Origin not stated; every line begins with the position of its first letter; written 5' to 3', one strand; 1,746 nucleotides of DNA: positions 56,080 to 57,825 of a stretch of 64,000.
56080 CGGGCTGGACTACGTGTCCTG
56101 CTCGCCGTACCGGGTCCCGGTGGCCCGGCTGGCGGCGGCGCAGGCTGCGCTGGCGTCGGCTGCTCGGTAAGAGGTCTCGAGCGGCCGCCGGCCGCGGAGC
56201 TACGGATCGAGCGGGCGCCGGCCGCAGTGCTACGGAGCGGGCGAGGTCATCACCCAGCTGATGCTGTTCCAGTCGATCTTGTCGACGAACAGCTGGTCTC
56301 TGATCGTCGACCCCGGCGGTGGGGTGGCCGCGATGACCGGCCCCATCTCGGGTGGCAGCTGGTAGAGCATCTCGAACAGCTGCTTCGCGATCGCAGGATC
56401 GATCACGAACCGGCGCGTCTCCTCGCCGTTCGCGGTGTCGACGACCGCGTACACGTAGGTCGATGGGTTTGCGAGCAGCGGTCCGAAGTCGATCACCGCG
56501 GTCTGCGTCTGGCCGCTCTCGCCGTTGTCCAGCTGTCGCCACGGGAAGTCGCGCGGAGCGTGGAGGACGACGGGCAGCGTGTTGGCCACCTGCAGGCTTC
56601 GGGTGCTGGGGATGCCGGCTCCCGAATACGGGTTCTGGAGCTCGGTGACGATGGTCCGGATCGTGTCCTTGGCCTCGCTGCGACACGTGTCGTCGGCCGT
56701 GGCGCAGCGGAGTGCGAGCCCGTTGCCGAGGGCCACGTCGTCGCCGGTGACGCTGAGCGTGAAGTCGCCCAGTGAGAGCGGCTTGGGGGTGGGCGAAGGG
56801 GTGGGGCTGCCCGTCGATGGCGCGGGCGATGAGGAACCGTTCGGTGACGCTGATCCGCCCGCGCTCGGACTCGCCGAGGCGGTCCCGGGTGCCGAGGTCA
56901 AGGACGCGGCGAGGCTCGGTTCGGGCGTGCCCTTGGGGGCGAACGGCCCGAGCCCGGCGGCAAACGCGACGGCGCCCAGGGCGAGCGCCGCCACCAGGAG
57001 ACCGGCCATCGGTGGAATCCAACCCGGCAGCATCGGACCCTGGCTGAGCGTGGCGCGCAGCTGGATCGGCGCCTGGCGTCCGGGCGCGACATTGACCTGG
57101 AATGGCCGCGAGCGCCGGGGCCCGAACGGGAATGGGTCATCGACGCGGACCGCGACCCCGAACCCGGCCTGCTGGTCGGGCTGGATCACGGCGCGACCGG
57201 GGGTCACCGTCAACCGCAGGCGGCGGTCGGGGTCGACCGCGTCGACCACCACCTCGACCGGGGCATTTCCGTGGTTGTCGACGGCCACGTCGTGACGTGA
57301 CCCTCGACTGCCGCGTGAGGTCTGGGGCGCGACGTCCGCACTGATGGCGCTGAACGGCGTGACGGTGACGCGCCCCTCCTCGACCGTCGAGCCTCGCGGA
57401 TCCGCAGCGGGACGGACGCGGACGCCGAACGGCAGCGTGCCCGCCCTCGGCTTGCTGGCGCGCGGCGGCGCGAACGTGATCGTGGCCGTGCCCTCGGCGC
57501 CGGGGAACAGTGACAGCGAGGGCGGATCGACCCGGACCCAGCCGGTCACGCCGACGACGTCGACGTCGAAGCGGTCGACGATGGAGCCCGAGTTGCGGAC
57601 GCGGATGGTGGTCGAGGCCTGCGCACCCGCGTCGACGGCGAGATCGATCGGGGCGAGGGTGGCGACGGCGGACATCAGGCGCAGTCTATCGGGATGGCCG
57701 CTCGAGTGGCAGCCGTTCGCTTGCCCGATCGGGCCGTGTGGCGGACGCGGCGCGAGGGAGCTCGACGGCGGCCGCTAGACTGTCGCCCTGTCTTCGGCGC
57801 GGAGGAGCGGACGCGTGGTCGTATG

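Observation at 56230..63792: Lower-GC accessory cluster: three single-pass surface proteins with cytoplasmic zinc ribbons or Ig repeats arranged around a MalT-SARP chimeric regulator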

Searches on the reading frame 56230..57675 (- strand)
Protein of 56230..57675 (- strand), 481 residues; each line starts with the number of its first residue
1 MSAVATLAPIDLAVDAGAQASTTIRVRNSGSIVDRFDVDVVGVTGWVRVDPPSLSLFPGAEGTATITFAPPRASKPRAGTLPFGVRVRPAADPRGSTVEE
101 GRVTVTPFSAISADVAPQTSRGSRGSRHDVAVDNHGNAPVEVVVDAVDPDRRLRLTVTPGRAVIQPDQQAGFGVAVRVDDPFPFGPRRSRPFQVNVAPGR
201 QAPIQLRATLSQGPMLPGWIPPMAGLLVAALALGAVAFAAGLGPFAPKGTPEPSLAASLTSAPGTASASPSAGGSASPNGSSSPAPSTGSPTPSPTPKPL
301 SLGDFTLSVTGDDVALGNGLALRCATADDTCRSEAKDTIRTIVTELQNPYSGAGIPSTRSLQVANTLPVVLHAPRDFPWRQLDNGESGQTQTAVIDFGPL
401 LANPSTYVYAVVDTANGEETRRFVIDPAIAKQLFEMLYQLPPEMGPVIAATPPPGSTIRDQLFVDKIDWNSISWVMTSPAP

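Call 3: search_protein_families(library=pfam, proteins=[window:56230-57675:-], max_evalue=0.1)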
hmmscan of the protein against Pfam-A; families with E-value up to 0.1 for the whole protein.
window:56230-57675:- (481 aa): 2 families
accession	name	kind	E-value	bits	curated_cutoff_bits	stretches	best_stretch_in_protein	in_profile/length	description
PF22067.2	Cep192_D3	-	6.2e-10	39.5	27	1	4-81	3-80/99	Cep192 domain 3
PF15780.11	ASH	-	0.013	16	27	0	104-169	4-67/98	Abnormal spindle-like microcephaly-assoc'd, ASPM-SPD-2-Hydin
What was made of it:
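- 56230..57675 (-): Gene i (g1), 481 aa, a Sco4256-58-type CIS-associated protein. N-module of two PapD/ASH-type Ig domains (57031-57675), TM helix (56938-57024), Ser/Pro linker (56791-56937), lineage-variable C-terminal domain (56233-56790). Pfam Cep192_D3 6e-10 and ASH (call 3).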

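Call 4: search_protein_families(library=ncbifam, proteins=[window:56230-57675:-], max_evalue=0.1)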
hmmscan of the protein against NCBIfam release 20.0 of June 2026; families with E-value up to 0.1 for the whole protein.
window:56230-57675:- (481 aa): 1 family
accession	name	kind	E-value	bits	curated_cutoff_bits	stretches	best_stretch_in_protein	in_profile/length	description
NF041740.1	choice_anch_T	equivalog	0.0003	20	70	0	43-138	75-175/259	choice-of-anchor T family protein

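Call 12: find_encoding_contigs(protein=window:56230-57675:-, flank=10000, max_places=4)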
Protein window:56230-57675:- (481 aa): 1 contig read that carries it; 1 place shown.
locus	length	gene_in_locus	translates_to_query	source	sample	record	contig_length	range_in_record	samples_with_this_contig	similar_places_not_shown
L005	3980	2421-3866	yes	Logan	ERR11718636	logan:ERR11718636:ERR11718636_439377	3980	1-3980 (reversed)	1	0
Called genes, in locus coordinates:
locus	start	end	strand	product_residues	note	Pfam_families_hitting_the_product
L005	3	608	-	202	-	?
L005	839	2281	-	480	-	PF12773:DZR, PF13240:Zn_Ribbon_1 (weak), PF26550:Tricorn_2nd, PF07676:PD40, PF26549:Tricorn_N, PF07676:PD40, PF26550:Tricorn_2nd, PF26549:Tricorn_N, +5 more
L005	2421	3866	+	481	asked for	PF22067:Cep192_D3 (weak)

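Call 59: search_solved_structures(query=window:56230-57675:-, max_evalue=1)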
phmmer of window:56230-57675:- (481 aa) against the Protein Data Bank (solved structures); distinct sequences matched with E-value up to 1: 1.
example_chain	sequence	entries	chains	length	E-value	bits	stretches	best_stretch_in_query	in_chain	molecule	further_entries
2lgo_A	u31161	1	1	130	0.19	13.6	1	155-244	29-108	FKBP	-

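Call 70: predict_structure(protein=window:56230-57675:-)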
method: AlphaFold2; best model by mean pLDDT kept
length: 481 residues; sequences in the alignment: 1
mean_pLDDT: 39.1   pTM: 0.27
mean pLDDT of the five models: 39.1, 38.1, 36.3, 35.6, 32.5
residues with pLDDT >= 90: 0; 70-90: 0; 50-70: 74; < 50: 407
segments of 3 or more residues with pLDDT < 50: 1-4, 13-17, 47-52, 70-80, 92-101, 105-270, 272-274, 279-310, 312-327, 342-481
pLDDT, mean of each block of 10 residues (from residue 1): 45 50 59 56 49 54 60 44 53 43 42 27 32 34 34 32 33 34 35 33 33 36 37 37 36 34 38 42 42 35 41 44 44 53 45 28 27 35 34 37 37 32 40 40 34 32 29 27 31
secondary structure, 60 per line:
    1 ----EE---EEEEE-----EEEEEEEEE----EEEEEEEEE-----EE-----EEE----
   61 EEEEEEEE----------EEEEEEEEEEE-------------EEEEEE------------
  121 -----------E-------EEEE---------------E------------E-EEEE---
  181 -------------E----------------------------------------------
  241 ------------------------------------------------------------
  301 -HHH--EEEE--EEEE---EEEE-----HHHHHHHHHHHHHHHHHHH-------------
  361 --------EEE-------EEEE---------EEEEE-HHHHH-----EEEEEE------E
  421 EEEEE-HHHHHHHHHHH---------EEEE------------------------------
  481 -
elements in order: E10-14 E20-28 E33-41 E54-56 E61-68 E79-89 E103-108 E140-143 E174-177 E307-310 E313-316 E320-323 H329-347 E369-371 E379-382 E392-396 H398-402 E408-413 E420-425 H427-437 E447-450

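Call 73: search_solved_structures(query=A2, max_evalue=1)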
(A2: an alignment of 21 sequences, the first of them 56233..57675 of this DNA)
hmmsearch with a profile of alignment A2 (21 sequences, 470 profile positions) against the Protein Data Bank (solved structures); distinct sequences matched with E-value up to 1: 3.
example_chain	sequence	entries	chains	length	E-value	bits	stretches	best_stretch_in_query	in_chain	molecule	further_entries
8jjr_f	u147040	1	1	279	0.018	17.2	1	222-358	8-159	PsaF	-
7cpu_LM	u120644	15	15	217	0.2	13.7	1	197-300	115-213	60S ribosomal protein L14 | Large ribosomal subunit protein eL14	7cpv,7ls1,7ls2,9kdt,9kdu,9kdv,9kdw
9h04_A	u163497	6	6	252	0.21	13.7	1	78-141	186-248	Methyltransferase domain-containing protein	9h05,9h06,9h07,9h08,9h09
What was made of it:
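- Tried and rejected: Sequence and profile searches of g1 against PDB chains found nothing meaningful (calls 59, 73).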

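Call 75: search_protein_families(library=padloc, proteins=[window:56230-57675:-], max_evalue=0.01)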
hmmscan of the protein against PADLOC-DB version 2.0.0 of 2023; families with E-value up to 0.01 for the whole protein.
window:56230-57675:- (481 aa): 0 families

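Call 76: search_protein_families(library=phrogs, proteins=[window:56230-57675:-], max_evalue=0.01)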
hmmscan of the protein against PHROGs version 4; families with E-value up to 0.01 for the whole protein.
window:56230-57675:- (481 aa): 0 families

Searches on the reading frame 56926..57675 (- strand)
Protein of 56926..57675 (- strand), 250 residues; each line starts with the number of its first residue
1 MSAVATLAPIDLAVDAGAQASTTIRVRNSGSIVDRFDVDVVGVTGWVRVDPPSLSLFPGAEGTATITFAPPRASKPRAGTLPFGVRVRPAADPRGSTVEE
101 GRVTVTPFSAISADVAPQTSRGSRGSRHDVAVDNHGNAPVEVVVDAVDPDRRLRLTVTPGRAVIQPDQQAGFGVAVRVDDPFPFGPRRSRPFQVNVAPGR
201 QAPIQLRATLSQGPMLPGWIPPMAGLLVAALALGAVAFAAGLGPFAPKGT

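Call 81: search_protein_representatives(protein=window:56926-57675:-)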
Query: 250 residues. Proteins with E-value up to 0.001 (for the whole library): 4027; up to 1e-10: 2232; up to 1e-30: 413. The best 150 are listed.
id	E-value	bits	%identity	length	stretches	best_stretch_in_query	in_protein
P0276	5.3e-119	412.7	80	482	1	1-250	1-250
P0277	1.9e-95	335.6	68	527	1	1-250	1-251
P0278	3.2e-88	311.9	61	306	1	1-250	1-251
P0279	1.4e-83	296.7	61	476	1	3-246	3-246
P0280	1.9e-80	286.5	67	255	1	47-250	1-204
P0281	1.5e-79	283.5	66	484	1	1-214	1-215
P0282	2.8e-70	253.2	53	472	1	1-233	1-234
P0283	6.2e-69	248.8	58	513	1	1-242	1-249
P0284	1.4e-67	244.4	56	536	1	2-232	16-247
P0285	2.3e-67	243.6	56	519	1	1-232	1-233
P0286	2.7e-64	233.6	54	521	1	4-240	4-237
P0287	1.2e-61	224.9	50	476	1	1-247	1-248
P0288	1.3e-58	214.9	50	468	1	2-238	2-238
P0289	1.6e-58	214.6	50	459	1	1-240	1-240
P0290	4.7e-57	209.8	48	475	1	1-248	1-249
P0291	3.3e-56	207.1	33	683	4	2-207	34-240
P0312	8.7e-48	179.5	44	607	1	5-236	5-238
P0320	1.1e-46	175.8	34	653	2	3-222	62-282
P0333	4.2e-45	170.7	43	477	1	6-245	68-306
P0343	5.7e-44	167.0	41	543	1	6-246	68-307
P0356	6.7e-43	163.5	39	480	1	6-243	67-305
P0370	5.6e-42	160.5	41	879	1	10-237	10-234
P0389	4.3e-41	157.6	40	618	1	5-237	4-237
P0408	4.7e-40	154.2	40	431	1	2-247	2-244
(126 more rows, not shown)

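Call 87: search_protein_families(library=pfam, alignment_id=A4, max_evalue=0.001)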
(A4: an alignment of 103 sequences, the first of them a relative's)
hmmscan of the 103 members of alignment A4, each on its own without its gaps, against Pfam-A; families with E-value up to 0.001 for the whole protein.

A. member 1, P0370 (879 aa): 4 families
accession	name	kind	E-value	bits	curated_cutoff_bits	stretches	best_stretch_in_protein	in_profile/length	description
PF00041.27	fn3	-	7.1e-16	58.6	25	1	258-338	3-80/84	Fibronectin type III domain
PF22067.2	Cep192_D3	-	1.4e-05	25.6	27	1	6-73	5-71/99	Cep192 domain 3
PF09294.16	Interfer-bind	-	3.1e-05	24.6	21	0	279-343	37-103/104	Interferon-alpha/beta receptor, fibronectin type III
PF16656.11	Pur_ac_phosph_N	-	4.2e-05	24.5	30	0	267-339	11-89/93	Purple acid Phosphatase, N-terminal domain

B. families by the number of members that match (of 103 scanned): 43 families (the first 25 are shown)
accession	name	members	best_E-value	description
PF22067.2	Cep192_D3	89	5.1e-20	Cep192 domain 3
PF22544.2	HYDIN_VesB_CFA65-like_Ig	18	2.3e-15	HYDIN/CFA65/VesB-like, Ig-like domain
PF11614.14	FixG_C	15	1.2e-14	IG-like fold at C-terminal of FixG, putative oxidoreductase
PF15780.11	ASH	10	3.7e-11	Abnormal spindle-like microcephaly-assoc'd, ASPM-SPD-2-Hydin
PF24507.1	Ig_CFAP65_4th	6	1.2e-05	CFAP65, fourth Ig-like domain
PF04612.17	T2SSM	6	0.00012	Type II secretion system (T2SS), protein M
PF13240.11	Zn_Ribbon_1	5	6.7e-06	zinc-ribbon domain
PF07676.18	PD40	3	7.1e-30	WD40-like Beta Propeller Repeat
PF23619.1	Ig_VWA7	3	4.8e-10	VWA7 Ig-like domain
PF25249.1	Ig_CFAP65_7th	2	0.00011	CFAP65, seventh Ig-like domain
PF10633.15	NPCBM_assoc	2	0.00014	NPCBM-associated, NEW3 domain of alpha-galactosidase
PF03793.24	PASTA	1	5.5e-46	PASTA domain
PF13418.12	Kelch_4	1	1.4e-36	Galactose oxidase, central domain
PF01344.31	Kelch_1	1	4.2e-35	Kelch motif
PF13964.12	Kelch_6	1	3.1e-29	Kelch motif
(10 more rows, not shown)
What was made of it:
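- On Sco4256-58 CIS effector family - tested for g1: Among 103 family members, 89 hit Cep192_D3, and others hit HYDIN/VesB, FixG_C or PapD_N (call 87).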

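Call 90: list_cluster_members(proteins=[P0408, P0312, P0389, P0291, P0320, P0333, P0343, P0356, P0370, P0276])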
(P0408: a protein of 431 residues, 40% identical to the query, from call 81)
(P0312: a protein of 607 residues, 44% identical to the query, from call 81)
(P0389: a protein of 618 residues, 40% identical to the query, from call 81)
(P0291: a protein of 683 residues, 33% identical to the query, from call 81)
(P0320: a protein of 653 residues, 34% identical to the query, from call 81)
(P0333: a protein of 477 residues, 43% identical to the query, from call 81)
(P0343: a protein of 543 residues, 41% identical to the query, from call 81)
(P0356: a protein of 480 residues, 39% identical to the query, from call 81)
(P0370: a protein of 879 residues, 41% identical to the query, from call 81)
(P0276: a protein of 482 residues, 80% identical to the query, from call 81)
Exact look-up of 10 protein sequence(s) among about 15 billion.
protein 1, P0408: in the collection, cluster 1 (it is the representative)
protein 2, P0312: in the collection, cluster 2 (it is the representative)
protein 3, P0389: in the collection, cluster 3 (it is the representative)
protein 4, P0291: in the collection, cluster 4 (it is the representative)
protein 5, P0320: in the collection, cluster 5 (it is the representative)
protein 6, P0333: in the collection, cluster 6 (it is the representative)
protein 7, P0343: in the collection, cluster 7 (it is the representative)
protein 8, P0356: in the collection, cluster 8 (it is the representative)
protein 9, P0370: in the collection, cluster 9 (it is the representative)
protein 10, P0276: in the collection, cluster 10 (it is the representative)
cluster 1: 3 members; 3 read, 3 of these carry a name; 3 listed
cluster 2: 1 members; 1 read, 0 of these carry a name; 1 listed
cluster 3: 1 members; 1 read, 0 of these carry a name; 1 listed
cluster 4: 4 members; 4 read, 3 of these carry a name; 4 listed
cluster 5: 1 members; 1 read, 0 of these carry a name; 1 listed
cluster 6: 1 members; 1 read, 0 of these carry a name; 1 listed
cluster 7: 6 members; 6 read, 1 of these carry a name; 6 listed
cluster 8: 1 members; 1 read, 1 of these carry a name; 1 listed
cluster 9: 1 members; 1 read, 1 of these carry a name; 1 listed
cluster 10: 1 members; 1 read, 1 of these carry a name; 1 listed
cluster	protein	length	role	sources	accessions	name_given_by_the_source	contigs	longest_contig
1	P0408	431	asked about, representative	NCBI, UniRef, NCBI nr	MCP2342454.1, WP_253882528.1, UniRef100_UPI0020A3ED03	ricin-type beta-trefoil lectin domain protein [Actinomadura rupiterrae] | ricin-type beta-trefoil lectin domain protein n=1 Tax=Actinomadura rupiterrae ...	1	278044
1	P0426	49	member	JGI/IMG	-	flagellar capping protein FliD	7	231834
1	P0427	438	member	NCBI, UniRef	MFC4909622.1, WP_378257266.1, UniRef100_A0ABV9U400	ricin-type beta-trefoil lectin domain protein [Actinomadura gamaensis] | Ricin-type beta-trefoil lectin domain protein n=1 Tax=Actinomadura gamaensis ...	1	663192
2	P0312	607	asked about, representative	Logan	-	-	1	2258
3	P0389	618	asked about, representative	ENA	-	-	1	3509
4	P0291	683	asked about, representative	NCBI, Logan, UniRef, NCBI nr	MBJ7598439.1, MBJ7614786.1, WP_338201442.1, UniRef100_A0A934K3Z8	hypothetical protein [Candidatus Nephthysia bennettiae] | Alpha-galactosidase NEW3 domain-containing protein n=1 Tax=Candidatus Nephthysia ... | hypothetical protein [Candidatus Dormibacteraeota bacterium]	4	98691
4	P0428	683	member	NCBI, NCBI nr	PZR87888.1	MAG: hypothetical protein DLM67_21485 [Candidatus Nephthysia bennettiae] | MAG: hypothetical protein DLM67_21485 [Candidatus Dormibacteraeota bacterium]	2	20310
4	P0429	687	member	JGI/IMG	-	uncharacterized membrane protein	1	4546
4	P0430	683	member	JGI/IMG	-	-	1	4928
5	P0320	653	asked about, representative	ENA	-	-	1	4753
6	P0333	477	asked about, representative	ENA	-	-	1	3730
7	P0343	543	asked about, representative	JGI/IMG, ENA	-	-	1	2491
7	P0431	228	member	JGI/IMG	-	uncharacterized protein with LGFP repeats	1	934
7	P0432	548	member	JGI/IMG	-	-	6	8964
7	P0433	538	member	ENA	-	-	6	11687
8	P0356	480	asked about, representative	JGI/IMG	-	hypothetical protein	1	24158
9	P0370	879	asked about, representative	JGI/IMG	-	uncharacterized repeat protein (TIGR01451 family)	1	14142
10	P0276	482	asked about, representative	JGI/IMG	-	Cep192 domain 3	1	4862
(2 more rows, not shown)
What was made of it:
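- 56230..57675 (-): The family has 4027 representative clusters, with C-terminal domains including ricin, PD40 and Kelch (calls 81, 87, 90).
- On Sco4256-58 CIS effector family - tested for g1: Ricin, PD40, Kelch, PASTA, LGFP and fn3 occur among family members (calls 87, 90). g1's own C-terminal domain is unrecognised.
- The family includes a ricin-bearing member like Sco4257/58 (calls 87, 90).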
